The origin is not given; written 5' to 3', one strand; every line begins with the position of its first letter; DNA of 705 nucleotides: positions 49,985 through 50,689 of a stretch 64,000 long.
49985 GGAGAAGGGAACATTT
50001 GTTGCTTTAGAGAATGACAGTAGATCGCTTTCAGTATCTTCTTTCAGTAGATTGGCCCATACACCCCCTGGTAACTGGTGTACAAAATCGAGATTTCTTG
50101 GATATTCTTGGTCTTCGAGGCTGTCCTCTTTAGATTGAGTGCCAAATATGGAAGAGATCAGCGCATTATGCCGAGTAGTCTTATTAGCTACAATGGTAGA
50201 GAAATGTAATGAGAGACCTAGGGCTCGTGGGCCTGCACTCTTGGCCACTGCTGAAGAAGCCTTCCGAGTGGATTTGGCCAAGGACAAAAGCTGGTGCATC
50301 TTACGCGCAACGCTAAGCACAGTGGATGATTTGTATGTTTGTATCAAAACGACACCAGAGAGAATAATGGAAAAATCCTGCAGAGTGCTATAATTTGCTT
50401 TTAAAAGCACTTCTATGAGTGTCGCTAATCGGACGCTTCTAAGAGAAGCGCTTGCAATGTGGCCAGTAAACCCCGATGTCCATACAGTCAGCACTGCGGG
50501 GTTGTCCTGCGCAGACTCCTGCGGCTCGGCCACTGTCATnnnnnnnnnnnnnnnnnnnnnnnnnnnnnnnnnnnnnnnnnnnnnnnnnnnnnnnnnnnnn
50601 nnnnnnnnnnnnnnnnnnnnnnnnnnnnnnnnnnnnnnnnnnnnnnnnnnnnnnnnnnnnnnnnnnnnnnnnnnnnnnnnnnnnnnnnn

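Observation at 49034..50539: Candidate highly divergent Rad21/Rec8-type kleisin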

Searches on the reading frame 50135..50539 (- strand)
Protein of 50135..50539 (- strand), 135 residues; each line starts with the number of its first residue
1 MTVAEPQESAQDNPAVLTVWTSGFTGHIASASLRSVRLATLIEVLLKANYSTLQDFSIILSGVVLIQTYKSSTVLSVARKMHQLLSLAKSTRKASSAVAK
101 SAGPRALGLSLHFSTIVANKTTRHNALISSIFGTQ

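Call 42: search_protein_families(library=pfam, proteins=[window:50135-50539:-], max_evalue=10)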
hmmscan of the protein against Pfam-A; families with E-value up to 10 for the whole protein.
seq(135 aa): 0 families

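Call 58: search_solved_structures(query=A3, max_evalue=10, show_alignments=3)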
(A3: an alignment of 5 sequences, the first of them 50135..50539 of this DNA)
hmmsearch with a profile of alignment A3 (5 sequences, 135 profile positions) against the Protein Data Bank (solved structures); distinct sequences matched with E-value up to 10: 1.
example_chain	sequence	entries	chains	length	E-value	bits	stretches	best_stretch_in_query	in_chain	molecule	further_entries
7vhv_D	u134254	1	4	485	1.8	11.7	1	9-51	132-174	D-alanine--D-alanyl carrier protein ligase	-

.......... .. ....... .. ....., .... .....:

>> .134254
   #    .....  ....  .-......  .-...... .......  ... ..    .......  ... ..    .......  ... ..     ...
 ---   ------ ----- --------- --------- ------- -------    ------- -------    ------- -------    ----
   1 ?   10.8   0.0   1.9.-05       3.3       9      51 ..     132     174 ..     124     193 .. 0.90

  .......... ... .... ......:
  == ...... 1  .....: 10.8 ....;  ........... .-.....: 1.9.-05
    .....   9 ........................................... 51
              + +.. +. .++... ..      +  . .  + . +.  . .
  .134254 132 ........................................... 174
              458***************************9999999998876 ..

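Call 62: predict_structure(alignment_id=A3)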
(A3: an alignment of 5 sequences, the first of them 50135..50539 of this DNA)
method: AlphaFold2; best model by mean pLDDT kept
length: 135 residues; sequences in the alignment: 5
mean_pLDDT: 44.1   pTM: 0.22
mean pLDDT of the five models: 44.1, 42.2, 42.0, 40.7, 37.3
residues with pLDDT >= 90: 0; 70-90: 0; 50-70: 36; < 50: 99
segments of 3 or more residues with pLDDT < 50: 1-35, 71-77, 81-106, 110-135
pLDDT, mean of each block of 10 residues (from residue 1): 35 38 41 48 53 53 53 47 44 41 41 40 41 39
secondary structure, 60 per line:
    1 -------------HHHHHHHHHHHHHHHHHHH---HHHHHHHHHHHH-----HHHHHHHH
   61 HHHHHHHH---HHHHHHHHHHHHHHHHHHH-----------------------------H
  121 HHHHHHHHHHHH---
elements in order: H14-32 H36-47 H53-68 H72-90 H120-132
